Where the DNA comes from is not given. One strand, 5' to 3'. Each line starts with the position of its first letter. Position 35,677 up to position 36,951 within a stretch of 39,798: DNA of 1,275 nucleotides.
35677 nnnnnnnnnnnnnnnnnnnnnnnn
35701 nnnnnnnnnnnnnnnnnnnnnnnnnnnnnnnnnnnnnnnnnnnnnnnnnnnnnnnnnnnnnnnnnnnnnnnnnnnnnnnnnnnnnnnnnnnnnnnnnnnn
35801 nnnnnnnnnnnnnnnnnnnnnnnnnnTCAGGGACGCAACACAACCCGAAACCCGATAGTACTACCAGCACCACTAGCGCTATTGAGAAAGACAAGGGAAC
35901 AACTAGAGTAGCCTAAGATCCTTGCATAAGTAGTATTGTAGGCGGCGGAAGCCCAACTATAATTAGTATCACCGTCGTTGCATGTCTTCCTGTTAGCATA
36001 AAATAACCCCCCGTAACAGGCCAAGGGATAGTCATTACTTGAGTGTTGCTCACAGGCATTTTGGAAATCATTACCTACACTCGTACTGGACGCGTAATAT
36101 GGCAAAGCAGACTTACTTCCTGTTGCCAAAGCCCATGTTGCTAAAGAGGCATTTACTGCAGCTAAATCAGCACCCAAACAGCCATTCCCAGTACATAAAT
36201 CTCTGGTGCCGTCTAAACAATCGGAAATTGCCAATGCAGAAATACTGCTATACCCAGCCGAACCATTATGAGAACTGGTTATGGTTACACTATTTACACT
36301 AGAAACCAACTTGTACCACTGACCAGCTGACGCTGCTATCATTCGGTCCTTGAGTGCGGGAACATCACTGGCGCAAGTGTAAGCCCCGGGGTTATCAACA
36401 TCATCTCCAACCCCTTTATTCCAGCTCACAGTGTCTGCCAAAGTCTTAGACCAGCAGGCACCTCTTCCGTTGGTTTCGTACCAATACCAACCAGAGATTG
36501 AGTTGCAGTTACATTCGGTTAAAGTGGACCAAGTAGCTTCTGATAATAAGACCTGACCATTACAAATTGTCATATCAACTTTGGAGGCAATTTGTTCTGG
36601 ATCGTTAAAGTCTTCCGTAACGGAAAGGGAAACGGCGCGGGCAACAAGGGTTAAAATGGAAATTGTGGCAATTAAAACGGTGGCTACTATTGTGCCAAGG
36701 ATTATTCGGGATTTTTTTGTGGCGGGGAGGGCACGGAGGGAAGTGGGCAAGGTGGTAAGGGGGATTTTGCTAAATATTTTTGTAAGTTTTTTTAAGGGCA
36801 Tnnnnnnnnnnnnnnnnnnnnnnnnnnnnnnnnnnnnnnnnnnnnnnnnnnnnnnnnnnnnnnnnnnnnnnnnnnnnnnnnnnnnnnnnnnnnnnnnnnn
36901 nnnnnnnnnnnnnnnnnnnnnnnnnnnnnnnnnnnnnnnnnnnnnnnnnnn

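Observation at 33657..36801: Complete and apparently active diversity-generating retroelement with a membrane-anchored variable protein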

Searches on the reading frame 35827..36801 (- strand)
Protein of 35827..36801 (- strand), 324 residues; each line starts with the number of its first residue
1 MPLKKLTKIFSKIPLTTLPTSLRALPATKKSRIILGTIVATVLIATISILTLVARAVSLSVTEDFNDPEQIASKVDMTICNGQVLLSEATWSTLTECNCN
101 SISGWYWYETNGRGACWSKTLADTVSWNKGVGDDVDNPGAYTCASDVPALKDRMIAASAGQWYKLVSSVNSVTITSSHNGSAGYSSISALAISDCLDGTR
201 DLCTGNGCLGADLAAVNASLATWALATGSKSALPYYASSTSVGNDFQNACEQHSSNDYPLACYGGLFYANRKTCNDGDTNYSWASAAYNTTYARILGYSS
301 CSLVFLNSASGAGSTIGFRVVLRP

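Call 5: search_protein_families(library=pfam, proteins=[window:35827-36801:-], max_evalue=0.01)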
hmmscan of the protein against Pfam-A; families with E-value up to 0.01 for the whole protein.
window:35827-36801:- (324 aa): 0 families

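Call 8: search_protein_families(library=ncbifam, proteins=[window:35827-36801:-], max_evalue=1)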
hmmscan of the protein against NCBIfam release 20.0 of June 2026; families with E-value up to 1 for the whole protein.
window:35827-36801:- (324 aa): 0 families

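Call 9: search_protein_families(library=pfam, proteins=[window:35827-36801:-], max_evalue=10)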
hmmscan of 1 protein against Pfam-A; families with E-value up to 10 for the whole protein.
window:35827-36801:- (324 aa): 2 families
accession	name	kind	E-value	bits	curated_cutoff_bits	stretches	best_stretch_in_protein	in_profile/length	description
PF22424.2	HK620_9_C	-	0.031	14.8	27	1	277-318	22-62/80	HK620, Tail spike protein, C-terminal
PF13179.11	DUF4006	-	0.72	10.2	22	0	34-57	13-37/64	Family of unknown function (DUF4006)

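Call 10: search_solved_structures(query=window:35827-36801:-, max_evalue=10, show_alignments=2)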
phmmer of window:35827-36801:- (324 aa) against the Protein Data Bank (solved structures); distinct sequences matched with E-value up to 10: 0.

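Call 11: find_homologous_proteins(query=window:35827-36801:-)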
Query window:35827-36801:- (324 aa): 50 proteins with E <= 0.001 among 5995 candidates.
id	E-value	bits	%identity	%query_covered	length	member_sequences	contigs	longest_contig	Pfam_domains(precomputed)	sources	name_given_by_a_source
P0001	5.8e-211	718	100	100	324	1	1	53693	-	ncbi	-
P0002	1.3e-129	450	70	91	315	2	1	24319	-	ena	-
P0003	3.2e-125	436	68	91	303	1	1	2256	-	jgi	jgi:hypothetical protein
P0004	4.9e-124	432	70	84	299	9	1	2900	-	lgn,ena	-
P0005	1.6e-123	430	65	89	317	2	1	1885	-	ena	-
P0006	4.7e-122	426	64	97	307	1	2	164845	-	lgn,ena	-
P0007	3.1e-121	423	67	91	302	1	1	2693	-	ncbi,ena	-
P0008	7.2e-120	418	69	84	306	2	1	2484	-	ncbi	-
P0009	2.2e-114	400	62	90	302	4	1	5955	-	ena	-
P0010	6.9e-114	399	62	91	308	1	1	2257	-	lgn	-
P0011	1.4e-111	391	63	90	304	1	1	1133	-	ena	-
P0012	1.8e-110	388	61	90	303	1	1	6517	-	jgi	jgi:hypothetical protein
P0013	1.9e-110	387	65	84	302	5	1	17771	-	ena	-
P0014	4.6e-108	380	59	91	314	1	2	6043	-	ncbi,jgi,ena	-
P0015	1.4e-106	375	59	91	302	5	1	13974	-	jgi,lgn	-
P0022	4.2e-99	350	52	100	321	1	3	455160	-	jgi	jgi:hypothetical protein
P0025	2.5e-98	348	58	91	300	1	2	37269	-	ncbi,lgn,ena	-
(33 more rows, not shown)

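Call 16: find_encoding_contigs(protein=P0001, flank=10000, max_places=3)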
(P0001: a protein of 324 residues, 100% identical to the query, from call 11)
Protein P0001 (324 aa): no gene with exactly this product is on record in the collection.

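Call 17: find_encoding_contigs(protein=P0006, flank=6000, max_places=3)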
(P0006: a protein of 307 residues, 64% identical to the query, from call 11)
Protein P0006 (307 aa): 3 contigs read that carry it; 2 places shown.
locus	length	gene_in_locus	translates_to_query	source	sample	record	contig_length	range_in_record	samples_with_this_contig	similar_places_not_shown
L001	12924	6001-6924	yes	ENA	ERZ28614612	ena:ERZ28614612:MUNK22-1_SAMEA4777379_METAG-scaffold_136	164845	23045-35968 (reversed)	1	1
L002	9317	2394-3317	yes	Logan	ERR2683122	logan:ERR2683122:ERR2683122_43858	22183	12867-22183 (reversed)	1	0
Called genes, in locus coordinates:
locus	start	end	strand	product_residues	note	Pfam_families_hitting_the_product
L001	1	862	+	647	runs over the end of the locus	PF02518:HATPase_c, PF00204:DNA_gyraseB, PF01751:Toprim, PF00986:DNA_gyraseB_C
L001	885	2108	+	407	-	-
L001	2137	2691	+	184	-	PF00719:Pyrophosphatase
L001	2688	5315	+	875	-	PF00521:DNA_topoisoIV, PF03989:DNA_gyraseA_C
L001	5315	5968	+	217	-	PF01351:RNase_HII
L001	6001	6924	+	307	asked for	-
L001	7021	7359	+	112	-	PF05635:23S_rRNA_IVP, PF22296:bAvd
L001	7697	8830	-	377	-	PF00078:RVT_1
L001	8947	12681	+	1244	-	PF07953:Toxin_R_bind_N (faint), PF02210:Laminin_G_2 (faint), PF13385:Laminin_G_3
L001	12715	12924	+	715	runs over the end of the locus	PF26449:DUF8128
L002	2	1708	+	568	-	?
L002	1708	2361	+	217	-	PF01351:RNase_HII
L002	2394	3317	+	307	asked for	-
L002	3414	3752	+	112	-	PF05635:23S_rRNA_IVP, PF22296:bAvd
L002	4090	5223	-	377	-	PF00078:RVT_1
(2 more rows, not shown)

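Call 18: find_encoding_contigs(protein=P0002, flank=5000, max_places=2)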
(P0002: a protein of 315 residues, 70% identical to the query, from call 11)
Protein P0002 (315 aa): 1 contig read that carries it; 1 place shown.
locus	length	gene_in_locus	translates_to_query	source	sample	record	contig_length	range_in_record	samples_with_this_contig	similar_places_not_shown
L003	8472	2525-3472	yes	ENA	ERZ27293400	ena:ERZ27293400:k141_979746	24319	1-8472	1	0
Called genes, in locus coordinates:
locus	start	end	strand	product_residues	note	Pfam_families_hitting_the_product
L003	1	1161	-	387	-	?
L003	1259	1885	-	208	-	PF13177:DNA_pol3_delta2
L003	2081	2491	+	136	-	-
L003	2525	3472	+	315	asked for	-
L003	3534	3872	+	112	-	PF05635:23S_rRNA_IVP, PF22296:bAvd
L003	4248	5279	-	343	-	PF00078:RVT_1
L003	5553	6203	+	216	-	-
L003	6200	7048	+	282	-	PF08843:AbiEii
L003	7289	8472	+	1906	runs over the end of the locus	PF00354:Pentaxin (faint), PF02210:Laminin_G_2 (faint), PF13385:Laminin_G_3, PF02973:Sialidase (weak), PF13385:Laminin_G_3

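Call 19: find_encoding_contigs(protein=P0022, flank=5000, max_places=2)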
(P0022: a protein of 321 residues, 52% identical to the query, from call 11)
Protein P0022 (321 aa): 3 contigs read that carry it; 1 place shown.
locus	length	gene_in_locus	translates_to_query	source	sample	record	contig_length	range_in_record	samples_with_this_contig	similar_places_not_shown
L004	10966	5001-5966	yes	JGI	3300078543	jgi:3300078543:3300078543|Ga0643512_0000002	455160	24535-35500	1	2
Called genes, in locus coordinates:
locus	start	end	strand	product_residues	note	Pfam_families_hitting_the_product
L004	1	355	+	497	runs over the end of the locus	PF00006:ATP-synt_ab, PF00306:ATP-synt_ab_C (weak)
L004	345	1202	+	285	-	PF00231:ATP-synt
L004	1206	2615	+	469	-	PF00006:ATP-synt_ab, PF22919:ATP-synt_VA_C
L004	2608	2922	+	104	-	PF02823:ATP-synt_DE_N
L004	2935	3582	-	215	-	PF00687:Ribosomal_L1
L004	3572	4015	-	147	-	PF03946:Ribosomal_L11_N, PF00298:Ribosomal_L11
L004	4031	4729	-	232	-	PF02357:NusG, PF00467:KOW (faint)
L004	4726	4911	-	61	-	PF00584:SecE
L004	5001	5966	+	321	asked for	-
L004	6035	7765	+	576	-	PF16656:Pur_ac_phosph_N (faint)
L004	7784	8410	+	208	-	PF02163:Peptidase_M50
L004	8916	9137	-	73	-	-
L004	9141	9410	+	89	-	-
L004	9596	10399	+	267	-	PF00763:THF_DHG_CYH, PF02882:THF_DHG_CYH_C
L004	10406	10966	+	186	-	PF10469:AKAP7_NLS (weak), PF02834:LigT_PEase, PF13563:2_5_RNA_ligase2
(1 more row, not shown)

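Call 20: find_encoding_contigs(protein=P0025, flank=5000, max_places=2)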
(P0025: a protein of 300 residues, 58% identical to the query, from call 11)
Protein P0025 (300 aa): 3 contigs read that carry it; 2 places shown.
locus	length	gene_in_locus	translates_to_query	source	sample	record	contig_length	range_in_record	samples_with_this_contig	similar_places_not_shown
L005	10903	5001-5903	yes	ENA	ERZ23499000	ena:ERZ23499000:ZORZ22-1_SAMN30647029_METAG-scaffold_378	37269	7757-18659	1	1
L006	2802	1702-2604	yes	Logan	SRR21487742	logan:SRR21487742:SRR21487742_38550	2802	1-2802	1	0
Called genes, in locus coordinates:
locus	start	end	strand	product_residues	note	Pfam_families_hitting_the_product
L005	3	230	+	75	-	-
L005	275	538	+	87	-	-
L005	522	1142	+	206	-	PF08843:AbiEii (faint)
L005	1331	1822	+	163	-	-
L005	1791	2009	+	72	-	-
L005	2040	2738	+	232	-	-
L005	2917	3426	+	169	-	-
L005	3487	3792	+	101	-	PF21956:DUF6922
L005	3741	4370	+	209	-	PF08843:AbiEii (weak)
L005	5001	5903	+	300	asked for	-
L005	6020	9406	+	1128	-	-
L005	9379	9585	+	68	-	-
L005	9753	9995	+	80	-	PF01783:Ribosomal_L32p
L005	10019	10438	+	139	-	PF01029:NusB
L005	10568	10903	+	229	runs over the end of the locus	PF22935:RM44_endonuclase, PF14622:Ribonucleas_3_3, PF00636:Ribonuclease_3, PF00035:dsrm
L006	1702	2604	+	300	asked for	-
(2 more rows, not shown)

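Call 21: find_encoding_contigs(protein=P0013, flank=5000, max_places=2)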
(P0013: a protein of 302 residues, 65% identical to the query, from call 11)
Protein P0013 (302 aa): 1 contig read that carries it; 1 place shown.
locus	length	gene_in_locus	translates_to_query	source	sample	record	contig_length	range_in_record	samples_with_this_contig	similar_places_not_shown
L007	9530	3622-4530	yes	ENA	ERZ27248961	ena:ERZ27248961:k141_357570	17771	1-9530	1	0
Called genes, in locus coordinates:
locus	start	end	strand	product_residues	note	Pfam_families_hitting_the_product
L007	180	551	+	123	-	-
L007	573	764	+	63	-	-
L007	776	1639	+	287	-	-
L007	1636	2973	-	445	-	PF00239:Resolvase, PF07508:Recombinase, PF13408:Zn_ribbon_recom (weak)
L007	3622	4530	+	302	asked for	-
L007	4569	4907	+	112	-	PF05635:23S_rRNA_IVP, PF22296:bAvd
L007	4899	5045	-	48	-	-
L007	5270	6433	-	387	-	PF00078:RVT_1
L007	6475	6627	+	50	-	-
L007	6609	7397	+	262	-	-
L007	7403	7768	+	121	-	PF00072:Response_reg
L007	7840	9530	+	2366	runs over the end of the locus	PF00041:fn3 (faint)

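Call 22: predict_structure(alignment_id=A1)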
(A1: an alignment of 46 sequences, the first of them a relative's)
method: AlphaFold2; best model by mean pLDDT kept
length: 324 residues; sequences in the alignment: 46
mean_pLDDT: 87.9   pTM: 0.78
mean pLDDT of the five models: 87.9, 86.6, 85.7, 84.9, 85.0
residues with pLDDT >= 90: 220; 70-90: 61; 50-70: 38; < 50: 5
segments of 3 or more residues with pLDDT < 50: 1-3
pLDDT, mean of each block of 10 residues (from residue 1): 51 55 61 82 91 70 61 75 77 90 94 96 96 98 95 97 98 96 93 98 97 98 97 96 95 89 86 90 98 97 97 95 97
secondary structure, 60 per line:
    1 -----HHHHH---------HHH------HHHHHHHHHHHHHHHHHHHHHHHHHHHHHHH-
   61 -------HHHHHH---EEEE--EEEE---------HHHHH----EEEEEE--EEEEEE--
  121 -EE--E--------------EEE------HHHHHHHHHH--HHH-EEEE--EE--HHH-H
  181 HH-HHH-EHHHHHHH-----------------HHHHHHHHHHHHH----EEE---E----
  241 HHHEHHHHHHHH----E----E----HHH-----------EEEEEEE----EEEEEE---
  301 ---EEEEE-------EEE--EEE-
elements in order: H6-10 H29-59 H68-73 E77-80 E83-86 H96-100 E105-110 E113-118 E141-143 H150-159 E166-169 H189-195 H213-225 E230-232 H245-252 E281-287 E292-297 E304-308 E316-318 E321-323

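Call 25: fold_search(model_id=the predicted structure, library=pdb)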
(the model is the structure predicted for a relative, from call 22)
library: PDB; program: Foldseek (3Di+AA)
matches with E <= 10: 141; with E <= 0.001: 0
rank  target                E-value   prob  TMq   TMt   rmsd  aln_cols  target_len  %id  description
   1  5hha_A                1.3e-02  0.35  0.16  0.19  15.2       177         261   14  Structure of PvdO from Pseudomonas aeruginosa (released 2017-01-18)
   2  9qa6                  1.7e-02  0.47  0.28  0.13  11.2       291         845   13  Cryo-EM structure of Thomasclavelia ramosa IgA peptidase (IgAse) active site mutant (S32-N876) (released 2025-06-25)
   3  5hha_B                2.5e-02  0.21  0.15  0.17  16.6       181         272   14  Structure of PvdO from Pseudomonas aeruginosa (released 2017-01-18)
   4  9myj_B                6.0e-02  0.66  0.20  0.15   8.6       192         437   12  Structure of P. gingivalis PorK and PorN complexes from cryo electron microscopy (released 2025-07-16)
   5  1y4j_A                1.5e-01  0.89  0.14  0.16   1.9        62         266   13  Crystal structure of the paralogue of the human formylglycine generating enzyme (released 2005-02-08)
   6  2y3c                  1.5e-01  0.75  0.13  0.15   2.5        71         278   14  Treponema denticola variable protein 1 (released 2011-08-31)
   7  5aoh_B                2.2e-01  0.38  0.19  0.23   7.3       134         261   16  Crystal Structure of CarF (released 2017-01-25)
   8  5nyy                  2.9e-01  0.23  0.15  0.17  11.4       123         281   10  Formylglycine generating enzyme from T. curvata in complex with Cd(II) (released 2017-06-07)
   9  1y4j_B                3.3e-01  0.72  0.13  0.16   1.9        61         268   13  Crystal structure of the paralogue of the human formylglycine generating enzyme (released 2005-02-08)
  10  2afy_X                3.3e-01  0.14  0.14  0.17  11.7       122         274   12  Formylglycine generating enzyme C341S mutant (released 2005-12-13)
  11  2q17_D                3.3e-01  0.07  0.19  0.21  15.9       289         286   11  Formylglycine Generating Enzyme from Streptomyces coelicolor (released 2008-04-01)
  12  9mzu_A                3.5e-01  0.20  0.21  0.16   9.5       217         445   12  Structure of PorKN from Porphyromonas gingivalis (released 2025-04-16)
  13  5aoh_A                3.7e-01  0.47  0.13  0.15   3.1        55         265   22  Crystal Structure of CarF (released 2017-01-25)
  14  2aft_X                4.2e-01  0.15  0.15  0.17  11.2       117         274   13  Formylglycine generating enzyme C336S mutant (released 2005-12-13)
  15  1y1h_X                4.2e-01  0.14  0.15  0.17  11.4       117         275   12  human formylglycine generating enzyme, oxidised Cys refined as hydroperoxide (released 2005-05-31)
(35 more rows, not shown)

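Call 26: fold_search(model_id=the predicted structure, library=viral)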
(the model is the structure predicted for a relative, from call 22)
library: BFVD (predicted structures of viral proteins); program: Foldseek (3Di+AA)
matches with E <= 10: 115; with E <= 0.001: 0
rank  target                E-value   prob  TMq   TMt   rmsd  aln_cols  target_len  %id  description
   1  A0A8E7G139            2.0e-03  0.98  0.27  0.19   9.7       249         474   12  (no name in the UniProt tables at hand)
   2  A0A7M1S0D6            9.8e-03  0.75  0.30  0.40  11.6       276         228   10  DUF1566 domain-containing protein [uncultured phage cr10_1]
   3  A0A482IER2            1.5e-02  0.85  0.29  0.38   9.7       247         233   11  Putative virion structural protein [Erwinia phage Rebecca]
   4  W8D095                2.2e-02  0.82  0.21  0.24   7.9       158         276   14  Putative virion structural protein [Erwinia phage PhiEaH1]
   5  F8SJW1                2.7e-02  0.89  0.29  0.52  10.4       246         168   13  Uncharacterized protein 082 [Pseudomonas phage PhiPA3]
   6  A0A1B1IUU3            3.0e-02  0.60  0.19  0.11  12.1       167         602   14  (no name in the UniProt tables at hand)
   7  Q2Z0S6                3.6e-02  0.72  0.23  0.15   6.6       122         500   17  Putative Kelch-like ECH-associated protein [Pseudomonas phage EL]
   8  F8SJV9                3.9e-02  0.41  0.24  0.16  12.4       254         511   13  Virion structural protein [Pseudomonas phage PhiPA3]
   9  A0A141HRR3            4.4e-02  0.20  0.24  0.07  14.0       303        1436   10  (no name in the UniProt tables at hand)
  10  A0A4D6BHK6            6.4e-02  0.72  0.22  0.18   7.5       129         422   19  (no name in the UniProt tables at hand)
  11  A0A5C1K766            7.2e-02  0.57  0.21  0.29   7.9       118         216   16  Virion structural protein [Pseudomonas phage vB_PaeM_PS119XW]
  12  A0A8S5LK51            8.2e-02  0.20  0.23  0.20  13.1       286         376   12  DUF6273 domain-containing protein [Siphoviridae sp. ctnhN1]
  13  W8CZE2                9.3e-02  0.35  0.20  0.16   8.2       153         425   11  Putative virion structural protein [Erwinia phage PhiEaH1]
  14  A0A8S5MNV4            1.1e-01  0.77  0.12  0.19   3.0        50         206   20  DUF6273 domain-containing protein [Myoviridae sp. ctI7W9]
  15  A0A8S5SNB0            1.3e-01  0.66  0.12  0.23   2.4        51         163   22  DUF6273 domain-containing protein [Siphoviridae sp. ctCb814]
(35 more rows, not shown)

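Call 36: find_related_loci(query=A1, collection=genome_contigs, flank=4000)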
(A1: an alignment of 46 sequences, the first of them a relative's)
Query A1 (324 aa) in genome_contigs; peptide patterns used: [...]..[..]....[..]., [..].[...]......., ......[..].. (x = any residue, [..] = any of these).
65 stretches matched a pattern; 26 encode a relative of the query (tblastn E <= 1e-3); 26 distinct loci.
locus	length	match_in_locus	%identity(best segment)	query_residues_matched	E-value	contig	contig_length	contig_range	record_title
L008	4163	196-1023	70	52-324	6e-122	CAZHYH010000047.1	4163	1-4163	MAG TPA_asm: uncultured Candidatus Saccharibacteria bacterium isolate binchicken_co387_517 genome assembly, contig: NODE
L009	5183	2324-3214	60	29-324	2e-111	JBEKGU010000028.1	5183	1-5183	MAG: Candidatus Microgenomates bacterium isolate SPRUCE 260 SPRUCE_260_28, whole genome shotgun sequence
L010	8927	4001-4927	55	1-324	1e-105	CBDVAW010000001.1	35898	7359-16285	MAG TPA_asm: uncultured bacterium isolate SRR21487742_binner13_Refined_44 genome assembly, contig: ERZ26661670.323, whol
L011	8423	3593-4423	59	58-324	1e-103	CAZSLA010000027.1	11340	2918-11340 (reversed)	MAG TPA_asm: uncultured Gammaproteobacteria bacterium isolate binchicken_co60_48 genome assembly, contig: NODE_8260_leng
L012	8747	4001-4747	60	79-324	2e-93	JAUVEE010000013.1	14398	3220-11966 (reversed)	MAG: bacterium isolate CSMAG_315 CSMAG_315_k141_2223290_length_14398_cov_6.8719, whole genome shotgun sequence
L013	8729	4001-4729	57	88-324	2e-86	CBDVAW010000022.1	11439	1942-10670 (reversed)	MAG TPA_asm: uncultured bacterium isolate SRR21487742_binner13_Refined_44 genome assembly, contig: ERZ26661670.2858, who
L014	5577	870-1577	55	94-324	9e-75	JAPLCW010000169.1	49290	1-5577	MAG: Candidatus Auribacterota bacterium isolate LacPavin_0920_SED2_MAG_54_22 LacPavin_0920_SED2_scaffold_460291, whole g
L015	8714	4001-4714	57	91-324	1e-74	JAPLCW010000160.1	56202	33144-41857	MAG: Candidatus Auribacterota bacterium isolate LacPavin_0920_SED2_MAG_54_22 LacPavin_0920_SED2_scaffold_345157, whole g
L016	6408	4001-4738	56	84-324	2e-73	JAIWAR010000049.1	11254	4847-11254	MAG: Methanosarcinales archaeon isolate SFP3_US_05_3 NODE_2056_length_11254_cov_4.925234, whole genome shotgun sequence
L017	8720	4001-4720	54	94-324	5e-68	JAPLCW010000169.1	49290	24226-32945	MAG: Candidatus Auribacterota bacterium isolate LacPavin_0920_SED2_MAG_54_22 LacPavin_0920_SED2_scaffold_460291, whole g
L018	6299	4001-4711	53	94-324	2e-67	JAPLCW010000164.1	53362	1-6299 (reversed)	MAG: Candidatus Auribacterota bacterium isolate LacPavin_0920_SED2_MAG_54_22 LacPavin_0920_SED2_scaffold_750433, whole g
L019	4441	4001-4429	70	94-238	2e-62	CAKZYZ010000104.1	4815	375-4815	MAG TPA_asm: uncultured bacterium isolate DRR093004_bin.13_CONCOCT_v1.1_MAG genome assembly, contig: ERZ1742238.9324, wh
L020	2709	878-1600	49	89-324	3e-61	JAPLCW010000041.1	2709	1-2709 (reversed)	MAG: Candidatus Auribacterota bacterium isolate LacPavin_0920_SED2_MAG_54_22 LacPavin_0920_SED2_scaffold_415031, whole g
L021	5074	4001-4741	50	86-324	1e-59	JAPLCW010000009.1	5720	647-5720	MAG: Candidatus Auribacterota bacterium isolate LacPavin_0920_SED2_MAG_54_22 LacPavin_0920_SED2_scaffold_161498, whole g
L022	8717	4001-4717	52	91-324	1e-58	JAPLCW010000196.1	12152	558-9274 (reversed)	MAG: Candidatus Auribacterota bacterium isolate LacPavin_0920_SED2_MAG_54_22 LacPavin_0920_SED2_scaffold_161786, whole g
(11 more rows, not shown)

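Call 40: search_protein_families(library=pfam, alignment_id=A1, max_evalue=1)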
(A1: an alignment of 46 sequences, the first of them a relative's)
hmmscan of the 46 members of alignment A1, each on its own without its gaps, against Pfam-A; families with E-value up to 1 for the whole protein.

A. member 1, P0001 (324 aa): 2 families
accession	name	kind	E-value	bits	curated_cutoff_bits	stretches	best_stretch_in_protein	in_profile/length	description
PF22424.2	HK620_9_C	-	0.031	14.8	27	1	277-318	22-62/80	HK620, Tail spike protein, C-terminal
PF13179.11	DUF4006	-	0.72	10.2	22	0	34-57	13-37/64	Family of unknown function (DUF4006)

B. families by the number of members that match (of 46 scanned): 21 families
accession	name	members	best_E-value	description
PF07963.17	N_methyl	2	1.3e-07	Prokaryotic N-terminal methylation motif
PF25509.1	DUF7916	2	0.0014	Domain of unknown function (DUF7916)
PF23897.1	DUF7245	1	0.00013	Family of unknown function (DUF7245)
PF08334.16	T2SSG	1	0.00043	Type II secretion system (T2SS), protein G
PF03579.19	SHP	1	0.0025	Small hydrophobic protein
PF11773.13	ComGE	1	0.012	Competence system putative prepilin ComGE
PF19077.6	Big_13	1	0.012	Bacterial Ig-like domain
PF22424.2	HK620_9_C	1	0.031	HK620, Tail spike protein, C-terminal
PF05767.17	Pox_A14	1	0.091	Poxvirus virion envelope protein A14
PF11706.13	zf-CGNR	1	0.1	CGNR zinc finger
PF18967.5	PycTM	1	0.14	Pycsar effector protein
PF15879.10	MWFE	1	0.15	NADH-ubiquinone oxidoreductase MWFE subunit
PF19072.5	DUF5768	1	0.15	Family of unknown function (DUF5768)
PF11333.13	DUF3135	1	0.18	Protein of unknown function (DUF3135)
PF15510.12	CENP-W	1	0.2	CENP-W protein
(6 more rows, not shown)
